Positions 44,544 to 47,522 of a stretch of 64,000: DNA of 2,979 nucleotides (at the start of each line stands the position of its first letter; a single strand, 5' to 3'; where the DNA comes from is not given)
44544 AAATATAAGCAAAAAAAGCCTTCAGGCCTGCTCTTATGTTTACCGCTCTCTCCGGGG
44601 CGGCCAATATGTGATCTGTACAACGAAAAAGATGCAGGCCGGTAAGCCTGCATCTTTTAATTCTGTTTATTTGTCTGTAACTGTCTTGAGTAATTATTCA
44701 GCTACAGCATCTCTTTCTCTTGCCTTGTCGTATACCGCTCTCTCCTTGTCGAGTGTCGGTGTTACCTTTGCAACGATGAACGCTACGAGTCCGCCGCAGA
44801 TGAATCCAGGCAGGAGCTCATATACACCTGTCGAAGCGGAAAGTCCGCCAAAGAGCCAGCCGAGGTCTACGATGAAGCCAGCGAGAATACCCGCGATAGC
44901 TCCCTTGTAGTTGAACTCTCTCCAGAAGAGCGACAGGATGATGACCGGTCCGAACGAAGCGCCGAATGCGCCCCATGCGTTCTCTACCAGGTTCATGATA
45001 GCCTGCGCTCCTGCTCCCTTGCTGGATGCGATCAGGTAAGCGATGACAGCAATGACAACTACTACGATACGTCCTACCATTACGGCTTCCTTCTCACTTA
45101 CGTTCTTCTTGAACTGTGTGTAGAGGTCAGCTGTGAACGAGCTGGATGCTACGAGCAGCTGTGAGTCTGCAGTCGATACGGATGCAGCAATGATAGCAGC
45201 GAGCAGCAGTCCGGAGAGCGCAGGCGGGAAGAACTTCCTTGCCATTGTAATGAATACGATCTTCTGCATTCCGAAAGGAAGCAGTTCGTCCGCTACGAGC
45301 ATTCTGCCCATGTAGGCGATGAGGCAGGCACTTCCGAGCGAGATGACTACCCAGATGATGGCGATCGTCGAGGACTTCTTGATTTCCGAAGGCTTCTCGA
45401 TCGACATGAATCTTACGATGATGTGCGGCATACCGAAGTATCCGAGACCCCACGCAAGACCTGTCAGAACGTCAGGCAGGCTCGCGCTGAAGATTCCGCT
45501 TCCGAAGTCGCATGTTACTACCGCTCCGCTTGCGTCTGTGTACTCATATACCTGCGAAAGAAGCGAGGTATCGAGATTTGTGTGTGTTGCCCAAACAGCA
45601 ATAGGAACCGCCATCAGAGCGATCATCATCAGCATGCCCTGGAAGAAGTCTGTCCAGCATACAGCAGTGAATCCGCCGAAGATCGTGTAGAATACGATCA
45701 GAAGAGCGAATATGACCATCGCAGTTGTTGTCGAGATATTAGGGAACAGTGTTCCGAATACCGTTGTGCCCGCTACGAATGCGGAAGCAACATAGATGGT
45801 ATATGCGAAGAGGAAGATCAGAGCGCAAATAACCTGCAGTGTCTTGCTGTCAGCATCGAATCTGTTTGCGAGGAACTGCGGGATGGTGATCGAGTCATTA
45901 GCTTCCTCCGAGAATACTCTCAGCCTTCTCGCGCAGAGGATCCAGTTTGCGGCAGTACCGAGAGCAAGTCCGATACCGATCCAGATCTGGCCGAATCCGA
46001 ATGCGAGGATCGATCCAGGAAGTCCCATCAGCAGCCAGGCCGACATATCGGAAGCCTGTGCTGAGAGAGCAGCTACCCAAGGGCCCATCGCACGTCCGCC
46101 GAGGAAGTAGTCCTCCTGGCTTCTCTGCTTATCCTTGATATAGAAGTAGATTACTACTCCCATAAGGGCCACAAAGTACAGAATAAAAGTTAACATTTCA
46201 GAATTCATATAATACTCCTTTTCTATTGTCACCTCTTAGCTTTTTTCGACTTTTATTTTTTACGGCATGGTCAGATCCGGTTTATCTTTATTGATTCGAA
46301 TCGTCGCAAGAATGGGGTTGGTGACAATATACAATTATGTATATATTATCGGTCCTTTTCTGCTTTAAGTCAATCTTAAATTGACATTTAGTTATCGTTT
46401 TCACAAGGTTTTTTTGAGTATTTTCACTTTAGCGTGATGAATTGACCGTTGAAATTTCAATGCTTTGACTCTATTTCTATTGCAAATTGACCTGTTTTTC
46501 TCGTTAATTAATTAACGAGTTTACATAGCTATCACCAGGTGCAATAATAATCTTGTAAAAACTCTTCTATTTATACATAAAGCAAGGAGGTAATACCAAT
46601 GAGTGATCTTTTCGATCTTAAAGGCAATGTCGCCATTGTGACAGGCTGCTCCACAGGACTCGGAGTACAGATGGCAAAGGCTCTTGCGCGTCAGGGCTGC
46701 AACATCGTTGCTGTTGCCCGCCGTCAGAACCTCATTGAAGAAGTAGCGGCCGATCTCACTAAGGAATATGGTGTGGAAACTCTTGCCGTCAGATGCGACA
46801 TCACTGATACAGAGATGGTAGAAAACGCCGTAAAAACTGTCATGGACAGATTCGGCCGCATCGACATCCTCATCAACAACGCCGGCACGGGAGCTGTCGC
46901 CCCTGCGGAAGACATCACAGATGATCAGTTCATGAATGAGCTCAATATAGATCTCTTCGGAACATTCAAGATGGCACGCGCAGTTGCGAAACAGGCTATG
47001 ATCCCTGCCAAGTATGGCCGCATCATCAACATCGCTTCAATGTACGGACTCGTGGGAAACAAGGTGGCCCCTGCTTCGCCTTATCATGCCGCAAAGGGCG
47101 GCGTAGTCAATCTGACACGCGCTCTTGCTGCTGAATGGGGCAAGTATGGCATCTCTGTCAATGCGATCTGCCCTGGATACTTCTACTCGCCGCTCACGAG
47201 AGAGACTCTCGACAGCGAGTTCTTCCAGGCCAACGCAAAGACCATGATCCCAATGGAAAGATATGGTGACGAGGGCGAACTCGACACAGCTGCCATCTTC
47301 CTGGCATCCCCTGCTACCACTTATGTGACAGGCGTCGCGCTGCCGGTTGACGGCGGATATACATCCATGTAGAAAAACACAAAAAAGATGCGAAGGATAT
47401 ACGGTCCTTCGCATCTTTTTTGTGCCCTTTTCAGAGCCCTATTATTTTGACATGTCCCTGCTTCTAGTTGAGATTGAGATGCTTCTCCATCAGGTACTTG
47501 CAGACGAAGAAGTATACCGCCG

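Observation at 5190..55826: Eight copies of a 20-bp palindrome, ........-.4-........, scattered through the window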

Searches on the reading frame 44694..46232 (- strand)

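Call 74: search_protein_families(library=pfam, proteins=[window:44694-46232:-], max_evalue=0.00001)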
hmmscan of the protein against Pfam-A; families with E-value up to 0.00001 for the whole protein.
window:44694-46232:- (512 aa): 1 family
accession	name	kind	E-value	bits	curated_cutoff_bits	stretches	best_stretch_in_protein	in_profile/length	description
PF00474.23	SSF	-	8e-83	279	22.8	1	42-452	1-406/406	Sodium:solute symporter family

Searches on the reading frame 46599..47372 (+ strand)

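Call 74: search_protein_families(library=pfam, proteins=[window:46599-47372:+], max_evalue=0.00001)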
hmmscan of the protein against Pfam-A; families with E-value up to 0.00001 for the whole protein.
window:46599-47372:+ (257 aa): 4 families
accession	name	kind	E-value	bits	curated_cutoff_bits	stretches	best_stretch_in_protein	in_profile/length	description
PF13561.12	adh_short_C2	-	1.1e-59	202.4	27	1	19-255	6-236/236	Enoyl-(Acyl carrier protein) reductase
PF00106.31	adh_short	-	2.6e-57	193.9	26.6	1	10-203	1-190/195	short chain dehydrogenase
PF08659.16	KR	-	6.8e-15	55.9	22.6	1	12-166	3-153/180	KR domain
PF01370.27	Epimerase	-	1.7e-09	37.9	20.9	1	13-210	2-187/240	NAD dependent epimerase/dehydratase family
